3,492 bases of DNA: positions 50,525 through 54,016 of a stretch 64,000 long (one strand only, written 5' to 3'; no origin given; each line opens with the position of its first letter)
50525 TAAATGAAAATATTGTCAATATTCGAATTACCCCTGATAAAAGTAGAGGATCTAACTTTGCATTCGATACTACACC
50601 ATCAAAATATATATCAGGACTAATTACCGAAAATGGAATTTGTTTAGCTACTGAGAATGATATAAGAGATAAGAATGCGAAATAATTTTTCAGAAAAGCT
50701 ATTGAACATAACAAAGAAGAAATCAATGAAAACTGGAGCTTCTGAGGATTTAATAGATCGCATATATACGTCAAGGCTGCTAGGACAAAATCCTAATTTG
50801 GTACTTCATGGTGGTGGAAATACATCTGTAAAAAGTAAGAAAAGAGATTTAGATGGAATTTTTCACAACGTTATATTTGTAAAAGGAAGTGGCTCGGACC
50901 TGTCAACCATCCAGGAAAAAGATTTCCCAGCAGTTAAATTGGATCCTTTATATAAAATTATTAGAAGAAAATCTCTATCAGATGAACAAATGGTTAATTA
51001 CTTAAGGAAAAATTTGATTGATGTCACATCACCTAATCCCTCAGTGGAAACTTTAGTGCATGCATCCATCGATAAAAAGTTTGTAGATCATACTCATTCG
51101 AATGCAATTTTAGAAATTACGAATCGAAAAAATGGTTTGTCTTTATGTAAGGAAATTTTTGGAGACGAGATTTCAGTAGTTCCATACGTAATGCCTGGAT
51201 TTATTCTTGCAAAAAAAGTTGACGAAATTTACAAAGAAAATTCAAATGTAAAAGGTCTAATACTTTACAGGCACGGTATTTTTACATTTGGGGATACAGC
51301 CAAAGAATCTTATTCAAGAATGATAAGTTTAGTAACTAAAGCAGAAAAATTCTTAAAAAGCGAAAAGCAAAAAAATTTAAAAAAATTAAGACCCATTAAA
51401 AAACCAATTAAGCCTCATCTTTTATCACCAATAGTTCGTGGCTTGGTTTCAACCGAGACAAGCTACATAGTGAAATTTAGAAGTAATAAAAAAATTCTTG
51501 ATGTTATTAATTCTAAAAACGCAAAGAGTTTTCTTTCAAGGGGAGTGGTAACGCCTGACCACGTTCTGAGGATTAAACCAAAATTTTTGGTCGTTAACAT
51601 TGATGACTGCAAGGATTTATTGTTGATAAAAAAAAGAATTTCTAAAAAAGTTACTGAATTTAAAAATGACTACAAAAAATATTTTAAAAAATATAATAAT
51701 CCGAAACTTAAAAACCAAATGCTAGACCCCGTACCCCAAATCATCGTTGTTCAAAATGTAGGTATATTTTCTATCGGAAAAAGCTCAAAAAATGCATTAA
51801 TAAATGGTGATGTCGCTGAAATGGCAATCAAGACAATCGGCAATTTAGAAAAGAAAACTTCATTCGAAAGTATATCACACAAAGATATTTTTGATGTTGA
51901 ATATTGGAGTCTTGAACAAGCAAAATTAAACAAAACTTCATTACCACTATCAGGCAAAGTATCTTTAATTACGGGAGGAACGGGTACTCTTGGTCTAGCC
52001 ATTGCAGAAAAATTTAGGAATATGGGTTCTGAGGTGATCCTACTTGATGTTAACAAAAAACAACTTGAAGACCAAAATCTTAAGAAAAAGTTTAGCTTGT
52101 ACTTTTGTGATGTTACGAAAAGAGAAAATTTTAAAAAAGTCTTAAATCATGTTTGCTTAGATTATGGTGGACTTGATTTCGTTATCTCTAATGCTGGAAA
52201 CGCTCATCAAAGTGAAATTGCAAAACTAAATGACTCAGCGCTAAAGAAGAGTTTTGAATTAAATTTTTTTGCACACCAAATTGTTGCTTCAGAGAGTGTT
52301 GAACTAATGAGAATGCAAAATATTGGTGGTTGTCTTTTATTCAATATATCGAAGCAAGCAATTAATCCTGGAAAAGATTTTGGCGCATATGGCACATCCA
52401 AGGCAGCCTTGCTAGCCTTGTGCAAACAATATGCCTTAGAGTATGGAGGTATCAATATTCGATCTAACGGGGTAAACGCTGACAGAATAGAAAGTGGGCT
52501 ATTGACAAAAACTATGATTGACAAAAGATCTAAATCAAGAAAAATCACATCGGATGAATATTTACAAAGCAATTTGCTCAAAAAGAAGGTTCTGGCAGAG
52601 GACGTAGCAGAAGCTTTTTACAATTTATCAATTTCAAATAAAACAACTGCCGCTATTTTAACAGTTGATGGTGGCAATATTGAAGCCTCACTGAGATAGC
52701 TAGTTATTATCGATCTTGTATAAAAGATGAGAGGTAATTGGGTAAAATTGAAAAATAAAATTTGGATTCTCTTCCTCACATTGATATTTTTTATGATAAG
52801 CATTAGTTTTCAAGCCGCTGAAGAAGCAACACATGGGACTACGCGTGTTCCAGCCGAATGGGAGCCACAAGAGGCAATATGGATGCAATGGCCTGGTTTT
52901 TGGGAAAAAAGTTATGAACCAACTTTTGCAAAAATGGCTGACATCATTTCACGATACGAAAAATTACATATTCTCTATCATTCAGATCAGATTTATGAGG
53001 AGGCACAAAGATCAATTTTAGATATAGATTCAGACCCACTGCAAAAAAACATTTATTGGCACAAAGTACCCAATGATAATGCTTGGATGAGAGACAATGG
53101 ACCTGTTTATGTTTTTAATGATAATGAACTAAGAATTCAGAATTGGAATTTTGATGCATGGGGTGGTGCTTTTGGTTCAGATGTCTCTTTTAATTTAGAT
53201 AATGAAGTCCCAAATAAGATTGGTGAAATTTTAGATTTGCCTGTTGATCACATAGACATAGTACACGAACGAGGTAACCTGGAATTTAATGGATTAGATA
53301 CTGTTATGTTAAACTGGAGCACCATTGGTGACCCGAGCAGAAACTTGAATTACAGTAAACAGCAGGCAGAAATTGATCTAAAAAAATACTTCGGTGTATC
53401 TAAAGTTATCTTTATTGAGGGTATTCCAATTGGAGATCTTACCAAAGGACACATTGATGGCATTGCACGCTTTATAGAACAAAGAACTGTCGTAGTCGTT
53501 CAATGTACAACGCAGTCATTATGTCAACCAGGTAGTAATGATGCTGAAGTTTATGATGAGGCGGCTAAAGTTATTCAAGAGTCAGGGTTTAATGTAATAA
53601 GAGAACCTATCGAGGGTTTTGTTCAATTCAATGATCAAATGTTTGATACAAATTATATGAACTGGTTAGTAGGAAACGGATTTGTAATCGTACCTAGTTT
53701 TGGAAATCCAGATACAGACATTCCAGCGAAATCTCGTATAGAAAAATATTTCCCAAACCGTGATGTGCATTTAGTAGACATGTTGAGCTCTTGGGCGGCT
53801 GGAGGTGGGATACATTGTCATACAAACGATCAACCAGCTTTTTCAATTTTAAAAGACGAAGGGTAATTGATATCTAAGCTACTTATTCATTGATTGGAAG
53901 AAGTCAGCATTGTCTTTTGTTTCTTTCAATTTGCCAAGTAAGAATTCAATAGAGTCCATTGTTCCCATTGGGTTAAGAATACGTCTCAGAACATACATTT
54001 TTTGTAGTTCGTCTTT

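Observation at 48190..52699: apt-mtnP-mtnA translationally coupled to a class II aldolase::SDR fusion: candidate single-polypeptide end of a DHAP-shunt-like SAM by-product salvage route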

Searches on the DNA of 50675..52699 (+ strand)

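Call 61: search_dna_similar(query=L089:8765-11127:+, collection=ecoli_genomes, mode=distant, max_rows=5, max_evalue=0.001)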
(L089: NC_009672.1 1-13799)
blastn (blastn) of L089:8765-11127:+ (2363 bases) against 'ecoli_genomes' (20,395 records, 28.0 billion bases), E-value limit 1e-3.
Records with a match: 1; places in all: 1; records where one place covers at least 80% of the query: 0.
Genomes with a match: 1 of 5426; with a place that covers at least 80% of the query: 0. Places per genome that has any: lowest 1, median 1, highest 1. On chromosomes: 1 places; on plasmids: 0.
Best place of each record, by identity: 60-80% 1.
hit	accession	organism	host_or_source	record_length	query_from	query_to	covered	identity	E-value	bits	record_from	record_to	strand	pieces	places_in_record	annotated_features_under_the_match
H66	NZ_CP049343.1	Escherichia coli strain UMB200201_11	Homo sapiens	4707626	1746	2308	24%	67.0%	4e-36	164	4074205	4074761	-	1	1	mtnA: S-methyl-5-thioribose-1-phosphate isomerase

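Call 62: get_annotated_region(hit=H66, flank=6000)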
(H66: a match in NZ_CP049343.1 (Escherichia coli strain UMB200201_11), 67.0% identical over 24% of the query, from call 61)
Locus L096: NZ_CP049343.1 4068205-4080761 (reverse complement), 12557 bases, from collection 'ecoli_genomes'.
description: Escherichia coli strain UMB200201_11 chromosome, complete genome
organism: Escherichia coli strain UMB200201_11 (NCBI taxid 562)
replicon: chromosome; assembly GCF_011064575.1
host: Homo sapiens; source: missing; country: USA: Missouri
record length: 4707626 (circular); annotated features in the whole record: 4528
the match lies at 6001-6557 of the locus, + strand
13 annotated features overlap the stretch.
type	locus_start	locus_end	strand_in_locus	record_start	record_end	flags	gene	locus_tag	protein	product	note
CDS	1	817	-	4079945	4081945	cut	dndD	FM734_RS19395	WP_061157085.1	DNA sulfur modification protein DndD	-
CDS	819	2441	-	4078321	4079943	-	dndC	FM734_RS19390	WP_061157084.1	DNA phosphorothioation system sulfurtransferase DndC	-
CDS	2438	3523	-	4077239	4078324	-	dndB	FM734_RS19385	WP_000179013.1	DNA sulfur modification protein DndB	-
CDS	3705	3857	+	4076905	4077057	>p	-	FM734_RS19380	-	IS3 family transposase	incomplete; partial in the middle of a contig; missing N-terminus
CDS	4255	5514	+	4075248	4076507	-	mtnK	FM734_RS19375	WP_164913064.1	S-methyl-5-thioribose kinase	-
CDS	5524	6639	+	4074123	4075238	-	mtnA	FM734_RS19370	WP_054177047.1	S-methyl-5-thioribose-1-phosphate isomerase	-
CDS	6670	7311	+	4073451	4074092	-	-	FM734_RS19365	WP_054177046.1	L-fuculose-phosphate aldolase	-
CDS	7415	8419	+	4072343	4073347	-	-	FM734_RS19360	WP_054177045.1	multidrug DMT transporter permease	-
CDS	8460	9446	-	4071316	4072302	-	yjhU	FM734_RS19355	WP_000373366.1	sugar-binding transcriptional regulator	-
CDS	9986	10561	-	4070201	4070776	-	-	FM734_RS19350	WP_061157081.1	YagK/YfjJ domain-containing protein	-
CDS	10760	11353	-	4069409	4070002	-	-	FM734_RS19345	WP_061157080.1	hypothetical protein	-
CDS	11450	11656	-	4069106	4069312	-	-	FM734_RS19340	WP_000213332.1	helix-turn-helix transcriptional regulator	-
CDS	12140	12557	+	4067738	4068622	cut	-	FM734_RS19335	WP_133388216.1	hypothetical protein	-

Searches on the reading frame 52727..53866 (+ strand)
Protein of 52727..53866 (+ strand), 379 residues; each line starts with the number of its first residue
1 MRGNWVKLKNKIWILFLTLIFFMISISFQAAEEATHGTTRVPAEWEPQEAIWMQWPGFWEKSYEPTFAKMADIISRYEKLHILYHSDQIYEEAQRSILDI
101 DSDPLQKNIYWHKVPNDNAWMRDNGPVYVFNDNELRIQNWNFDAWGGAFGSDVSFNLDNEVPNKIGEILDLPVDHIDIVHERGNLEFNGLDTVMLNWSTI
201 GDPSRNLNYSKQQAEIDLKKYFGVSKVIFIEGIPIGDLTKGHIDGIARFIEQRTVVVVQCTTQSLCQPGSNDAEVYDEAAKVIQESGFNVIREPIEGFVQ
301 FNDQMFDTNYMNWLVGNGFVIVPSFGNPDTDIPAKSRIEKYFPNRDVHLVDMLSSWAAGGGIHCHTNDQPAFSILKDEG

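Call 3: search_protein_families(library=pfam, proteins=[window:52727-53866:+])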
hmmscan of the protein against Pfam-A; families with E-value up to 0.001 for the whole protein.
window:52727-53866:+ (379 aa): 1 family
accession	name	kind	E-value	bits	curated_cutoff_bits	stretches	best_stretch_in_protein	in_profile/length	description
PF04371.20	PAD_porph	-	1.6e-69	235.1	25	1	40-370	1-321/321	Porphyromonas-type peptidyl-arginine deiminase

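Call 4: search_protein_families(library=ncbifam, proteins=[window:52727-53866:+])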
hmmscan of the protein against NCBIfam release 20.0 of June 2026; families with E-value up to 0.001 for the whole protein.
window:52727-53866:+ (379 aa): 2 families
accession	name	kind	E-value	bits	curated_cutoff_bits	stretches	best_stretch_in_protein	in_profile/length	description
TIGR03380.1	agmatine_aguA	equivalog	3.5e-48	164.4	381.8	2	39-262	8-230/357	agmatine deiminase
NF010070.0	PRK13551.1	subfamily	1.8e-47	161.9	483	2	39-259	13-233/365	agmatine deiminase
